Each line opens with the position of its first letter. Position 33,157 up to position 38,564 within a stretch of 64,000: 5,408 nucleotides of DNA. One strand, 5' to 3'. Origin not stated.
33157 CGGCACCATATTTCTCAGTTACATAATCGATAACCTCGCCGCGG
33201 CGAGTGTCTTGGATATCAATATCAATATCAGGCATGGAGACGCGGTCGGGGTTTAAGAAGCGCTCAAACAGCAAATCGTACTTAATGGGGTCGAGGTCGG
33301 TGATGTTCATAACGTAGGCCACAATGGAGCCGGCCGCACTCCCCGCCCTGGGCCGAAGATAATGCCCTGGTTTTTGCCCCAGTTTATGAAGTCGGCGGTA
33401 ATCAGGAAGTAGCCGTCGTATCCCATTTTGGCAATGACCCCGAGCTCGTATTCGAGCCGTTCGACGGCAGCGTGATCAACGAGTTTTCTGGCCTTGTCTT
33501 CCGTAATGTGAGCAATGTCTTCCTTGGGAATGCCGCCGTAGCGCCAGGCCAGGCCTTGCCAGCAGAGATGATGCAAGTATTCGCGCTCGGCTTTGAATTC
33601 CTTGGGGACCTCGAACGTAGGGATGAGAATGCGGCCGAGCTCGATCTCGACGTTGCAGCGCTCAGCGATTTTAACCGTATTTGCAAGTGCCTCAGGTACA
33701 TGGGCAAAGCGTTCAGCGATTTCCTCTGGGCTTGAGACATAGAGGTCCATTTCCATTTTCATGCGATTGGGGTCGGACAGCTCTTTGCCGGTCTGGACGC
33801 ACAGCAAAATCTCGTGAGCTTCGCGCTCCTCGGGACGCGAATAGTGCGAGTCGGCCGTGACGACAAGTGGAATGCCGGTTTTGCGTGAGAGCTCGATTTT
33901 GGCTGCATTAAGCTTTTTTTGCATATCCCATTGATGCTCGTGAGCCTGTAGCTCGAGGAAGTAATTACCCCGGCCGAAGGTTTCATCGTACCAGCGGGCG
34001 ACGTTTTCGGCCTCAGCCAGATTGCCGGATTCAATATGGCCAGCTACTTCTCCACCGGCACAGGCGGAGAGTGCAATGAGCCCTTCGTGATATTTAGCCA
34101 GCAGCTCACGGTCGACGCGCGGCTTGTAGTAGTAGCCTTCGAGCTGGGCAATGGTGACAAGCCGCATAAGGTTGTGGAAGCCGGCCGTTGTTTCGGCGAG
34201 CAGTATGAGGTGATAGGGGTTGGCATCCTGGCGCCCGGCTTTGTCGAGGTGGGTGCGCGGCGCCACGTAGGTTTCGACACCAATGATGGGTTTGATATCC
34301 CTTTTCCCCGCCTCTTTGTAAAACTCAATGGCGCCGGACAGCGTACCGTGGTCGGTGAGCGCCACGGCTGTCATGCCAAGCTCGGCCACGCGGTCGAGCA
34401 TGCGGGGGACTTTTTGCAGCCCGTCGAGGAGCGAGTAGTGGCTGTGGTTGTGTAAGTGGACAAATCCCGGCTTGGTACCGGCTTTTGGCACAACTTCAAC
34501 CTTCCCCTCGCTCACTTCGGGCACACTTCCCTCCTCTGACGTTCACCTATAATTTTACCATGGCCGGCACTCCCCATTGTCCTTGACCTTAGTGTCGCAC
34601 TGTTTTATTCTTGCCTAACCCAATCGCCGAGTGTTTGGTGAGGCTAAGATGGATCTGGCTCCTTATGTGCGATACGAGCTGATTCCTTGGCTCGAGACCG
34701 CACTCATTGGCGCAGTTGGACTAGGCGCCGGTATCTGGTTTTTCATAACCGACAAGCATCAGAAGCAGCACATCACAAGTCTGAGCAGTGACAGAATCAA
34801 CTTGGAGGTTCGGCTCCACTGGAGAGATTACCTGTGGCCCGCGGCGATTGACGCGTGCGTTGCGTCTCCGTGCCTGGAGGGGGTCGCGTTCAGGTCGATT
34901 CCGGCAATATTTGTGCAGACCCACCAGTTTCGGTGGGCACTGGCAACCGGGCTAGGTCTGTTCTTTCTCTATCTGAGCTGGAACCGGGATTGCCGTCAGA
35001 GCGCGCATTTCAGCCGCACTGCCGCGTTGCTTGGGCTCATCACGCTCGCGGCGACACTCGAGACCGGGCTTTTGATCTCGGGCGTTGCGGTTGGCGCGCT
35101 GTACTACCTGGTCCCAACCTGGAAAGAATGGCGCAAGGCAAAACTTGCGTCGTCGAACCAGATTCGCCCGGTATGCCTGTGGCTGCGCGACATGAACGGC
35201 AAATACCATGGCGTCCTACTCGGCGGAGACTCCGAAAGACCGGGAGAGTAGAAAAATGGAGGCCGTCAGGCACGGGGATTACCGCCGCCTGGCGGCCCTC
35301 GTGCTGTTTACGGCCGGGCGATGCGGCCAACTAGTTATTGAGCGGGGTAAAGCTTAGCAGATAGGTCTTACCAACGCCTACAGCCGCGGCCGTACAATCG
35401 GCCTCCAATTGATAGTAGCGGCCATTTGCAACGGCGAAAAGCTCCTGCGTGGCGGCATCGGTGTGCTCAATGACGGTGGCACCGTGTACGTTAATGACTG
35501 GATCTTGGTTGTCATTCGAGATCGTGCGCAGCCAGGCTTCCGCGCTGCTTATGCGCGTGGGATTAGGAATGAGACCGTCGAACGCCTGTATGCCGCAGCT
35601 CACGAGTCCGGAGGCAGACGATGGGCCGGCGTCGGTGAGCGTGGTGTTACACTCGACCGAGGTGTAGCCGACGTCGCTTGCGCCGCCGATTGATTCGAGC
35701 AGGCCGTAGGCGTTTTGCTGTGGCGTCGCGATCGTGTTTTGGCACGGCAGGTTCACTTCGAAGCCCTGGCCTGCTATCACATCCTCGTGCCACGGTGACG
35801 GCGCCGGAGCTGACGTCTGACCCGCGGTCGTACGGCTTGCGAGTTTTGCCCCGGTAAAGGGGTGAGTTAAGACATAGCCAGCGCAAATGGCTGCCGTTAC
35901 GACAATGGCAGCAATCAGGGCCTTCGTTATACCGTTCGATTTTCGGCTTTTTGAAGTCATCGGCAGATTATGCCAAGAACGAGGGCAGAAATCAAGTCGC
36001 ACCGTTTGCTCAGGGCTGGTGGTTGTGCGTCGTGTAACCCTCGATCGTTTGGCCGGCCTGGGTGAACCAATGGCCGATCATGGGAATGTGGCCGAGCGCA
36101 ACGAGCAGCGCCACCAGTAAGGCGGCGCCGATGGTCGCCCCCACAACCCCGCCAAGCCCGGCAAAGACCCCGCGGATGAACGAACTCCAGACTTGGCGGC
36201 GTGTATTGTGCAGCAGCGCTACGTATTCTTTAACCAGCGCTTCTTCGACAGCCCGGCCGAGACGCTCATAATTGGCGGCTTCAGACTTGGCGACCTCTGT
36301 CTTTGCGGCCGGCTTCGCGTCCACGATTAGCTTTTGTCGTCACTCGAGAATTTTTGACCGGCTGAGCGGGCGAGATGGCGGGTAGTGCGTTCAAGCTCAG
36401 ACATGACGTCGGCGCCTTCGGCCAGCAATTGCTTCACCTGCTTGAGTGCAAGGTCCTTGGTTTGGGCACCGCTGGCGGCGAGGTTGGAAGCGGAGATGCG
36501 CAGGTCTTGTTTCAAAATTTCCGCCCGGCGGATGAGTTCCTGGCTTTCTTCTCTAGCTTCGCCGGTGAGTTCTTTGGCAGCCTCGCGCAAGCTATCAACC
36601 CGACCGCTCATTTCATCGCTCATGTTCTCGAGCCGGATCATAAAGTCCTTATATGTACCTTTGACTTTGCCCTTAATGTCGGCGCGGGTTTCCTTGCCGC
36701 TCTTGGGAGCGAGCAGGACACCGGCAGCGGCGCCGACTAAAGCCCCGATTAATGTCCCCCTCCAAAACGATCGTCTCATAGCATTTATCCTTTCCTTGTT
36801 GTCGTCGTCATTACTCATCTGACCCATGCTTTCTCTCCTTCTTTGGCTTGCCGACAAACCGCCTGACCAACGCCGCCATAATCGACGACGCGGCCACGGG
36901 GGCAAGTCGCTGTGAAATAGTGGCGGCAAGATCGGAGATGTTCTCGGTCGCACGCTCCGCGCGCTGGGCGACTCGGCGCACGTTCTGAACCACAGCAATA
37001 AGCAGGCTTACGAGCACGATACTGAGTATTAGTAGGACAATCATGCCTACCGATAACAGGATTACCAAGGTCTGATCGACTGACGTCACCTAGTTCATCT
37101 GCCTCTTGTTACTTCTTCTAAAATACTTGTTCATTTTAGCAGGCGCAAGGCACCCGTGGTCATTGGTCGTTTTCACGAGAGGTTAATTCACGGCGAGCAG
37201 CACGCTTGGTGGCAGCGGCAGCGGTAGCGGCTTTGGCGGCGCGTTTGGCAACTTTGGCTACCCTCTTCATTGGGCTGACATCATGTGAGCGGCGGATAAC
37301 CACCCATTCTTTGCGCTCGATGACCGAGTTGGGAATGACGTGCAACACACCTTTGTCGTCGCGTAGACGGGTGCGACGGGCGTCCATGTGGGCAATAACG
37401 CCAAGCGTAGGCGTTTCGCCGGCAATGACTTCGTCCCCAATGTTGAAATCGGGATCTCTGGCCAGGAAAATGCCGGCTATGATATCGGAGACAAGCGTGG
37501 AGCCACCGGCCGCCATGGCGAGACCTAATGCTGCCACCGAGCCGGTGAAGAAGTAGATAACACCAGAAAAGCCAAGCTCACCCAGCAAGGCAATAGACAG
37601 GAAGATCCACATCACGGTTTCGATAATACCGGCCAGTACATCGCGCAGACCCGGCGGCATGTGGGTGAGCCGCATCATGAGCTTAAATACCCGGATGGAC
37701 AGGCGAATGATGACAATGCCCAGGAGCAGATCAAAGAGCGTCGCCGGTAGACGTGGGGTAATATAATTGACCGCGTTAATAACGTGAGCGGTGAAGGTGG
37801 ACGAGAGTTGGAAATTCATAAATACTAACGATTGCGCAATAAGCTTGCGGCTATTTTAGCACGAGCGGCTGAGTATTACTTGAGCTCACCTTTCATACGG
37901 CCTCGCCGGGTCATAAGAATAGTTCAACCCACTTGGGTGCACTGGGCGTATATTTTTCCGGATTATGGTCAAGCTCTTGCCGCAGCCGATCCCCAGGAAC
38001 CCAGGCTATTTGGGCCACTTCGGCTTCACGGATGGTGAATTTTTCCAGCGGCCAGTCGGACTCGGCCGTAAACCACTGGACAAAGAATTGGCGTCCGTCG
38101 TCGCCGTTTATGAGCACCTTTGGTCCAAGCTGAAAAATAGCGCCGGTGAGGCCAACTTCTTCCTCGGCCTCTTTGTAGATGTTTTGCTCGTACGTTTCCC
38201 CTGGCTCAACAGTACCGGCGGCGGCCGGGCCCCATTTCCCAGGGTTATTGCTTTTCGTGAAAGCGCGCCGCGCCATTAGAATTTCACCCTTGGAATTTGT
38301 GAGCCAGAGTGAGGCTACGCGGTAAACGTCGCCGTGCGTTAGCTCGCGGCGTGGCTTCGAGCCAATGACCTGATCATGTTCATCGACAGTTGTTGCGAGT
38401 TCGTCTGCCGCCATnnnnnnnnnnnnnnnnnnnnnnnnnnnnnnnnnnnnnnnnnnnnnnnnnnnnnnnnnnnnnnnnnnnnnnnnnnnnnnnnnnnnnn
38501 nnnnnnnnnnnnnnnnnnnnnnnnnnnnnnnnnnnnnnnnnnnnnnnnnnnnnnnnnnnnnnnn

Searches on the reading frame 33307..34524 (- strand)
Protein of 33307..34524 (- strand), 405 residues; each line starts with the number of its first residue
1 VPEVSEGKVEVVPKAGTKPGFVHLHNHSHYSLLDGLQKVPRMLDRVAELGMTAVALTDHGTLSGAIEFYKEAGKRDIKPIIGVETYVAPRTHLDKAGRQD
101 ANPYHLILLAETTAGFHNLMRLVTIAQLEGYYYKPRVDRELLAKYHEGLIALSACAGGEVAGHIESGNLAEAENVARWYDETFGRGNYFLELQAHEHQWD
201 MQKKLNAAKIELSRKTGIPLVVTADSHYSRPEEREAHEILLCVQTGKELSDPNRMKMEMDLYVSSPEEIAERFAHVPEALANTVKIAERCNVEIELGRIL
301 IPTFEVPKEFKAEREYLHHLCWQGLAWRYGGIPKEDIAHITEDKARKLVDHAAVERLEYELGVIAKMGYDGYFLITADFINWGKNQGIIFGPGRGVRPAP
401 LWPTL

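Call 14: search_protein_families(library=ncbifam, proteins=[window:33307-34524:-], max_evalue=1)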
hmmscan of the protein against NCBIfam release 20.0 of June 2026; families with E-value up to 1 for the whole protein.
window:33307-34524:- (405 aa): 19 families
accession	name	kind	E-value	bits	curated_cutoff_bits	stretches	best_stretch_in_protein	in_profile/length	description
NF005298.0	PRK06826.1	equivalog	1.1e-143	480.4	1260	1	19-396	3-361/1151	DNA polymerase III subunit alpha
TIGR00594.1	polc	superfamily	1.8e-124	416.9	434.35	1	21-395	1-362/1022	DNA polymerase III subunit alpha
NF004226.0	PRK05673.1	equivalog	2.1e-118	396.8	1002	1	18-395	3-365/1146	DNA polymerase III subunit alpha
NF005617.0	PRK07374.1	equivalog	5.5e-89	299.5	1653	1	20-396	2-372/1170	DNA polymerase III subunit alpha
NF007079.0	PRK09532.1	equivalog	4.2e-83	280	1525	1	21-396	3-370/876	DNA polymerase III subunit alpha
NF005377.0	PRK06920.1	equivalog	1.7e-75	254.6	1806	1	21-396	3-346/1108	DNA polymerase III subunit alpha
NF004225.0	PRK05672.1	subfamily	3.3e-49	167.8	939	1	19-395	4-354/1047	error-prone DNA polymerase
NF001688.0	PRK00448.1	equivalog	1.3e-36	125.7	873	2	99-392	610-892/1445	PolC-type DNA polymerase III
TIGR01405.1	polC_Gram_pos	equivalog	1.9e-32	112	1043.45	2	99-391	376-656/1211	DNA polymerase III subunit alpha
NF004550.0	PRK05898.1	equivalog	1.5e-30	106.2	1182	2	265-396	182-297/971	DNA polymerase III subunit alpha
NF005582.0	PRK07279.1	equivalog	5.1e-27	94.3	1279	2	226-396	156-303/1033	DNA polymerase III subunit alpha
NF005516.0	PRK07135.1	equivalog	1.2e-24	86.6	1084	2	340-395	239-295/974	DNA polymerase III DnaE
NF041577.1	nside_bi_sphtase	equivalog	4.1e-06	26.2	400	1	22-88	4-68/276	3',5'-nucleoside bisphosphate phosphatase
NF038032.1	CehA_McbA_metalo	domain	0.00037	20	80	1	25-85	6-67/315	CehA/McbA family metallohydrolase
NF045780.1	TrlF_fam_ATP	equivalog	0.0011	17.8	350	1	24-199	10-200/944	TrlF family AAA-like ATPase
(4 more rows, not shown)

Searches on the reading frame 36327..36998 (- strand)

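Call 48: search_protein_families(library=pfam, proteins=[window:36327-36998:-], max_evalue=0.001)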
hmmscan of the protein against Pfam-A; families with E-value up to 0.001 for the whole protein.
window:36327-36998:- (223 aa): 1 family
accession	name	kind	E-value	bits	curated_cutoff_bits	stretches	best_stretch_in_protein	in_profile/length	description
PF12732.12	YtxH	-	3.4e-15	56.7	37.5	1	81-152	3-63/71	YtxH-like protein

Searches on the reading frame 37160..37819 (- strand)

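Call 48: search_protein_families(library=pfam, proteins=[window:37160-37819:-], max_evalue=0.001)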
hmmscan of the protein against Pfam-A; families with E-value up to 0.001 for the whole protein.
window:37160-37819:- (219 aa): 1 family
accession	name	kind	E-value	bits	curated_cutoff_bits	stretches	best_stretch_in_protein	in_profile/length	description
PF00924.24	MS_channel_2nd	-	9.7e-09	35.7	20.2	1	108-167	1-58/68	Mechanosensitive ion channel, beta-domain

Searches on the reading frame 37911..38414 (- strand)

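Call 48: search_protein_families(library=pfam, proteins=[window:37911-38414:-], max_evalue=0.001)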
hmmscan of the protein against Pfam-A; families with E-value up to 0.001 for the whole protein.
window:37911-38414:- (167 aa): 1 family
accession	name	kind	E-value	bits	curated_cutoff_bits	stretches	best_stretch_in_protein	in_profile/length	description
PF00293.34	NUDIX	-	3.2e-17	63.2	21.1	1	33-154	5-127/134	NUDIX domain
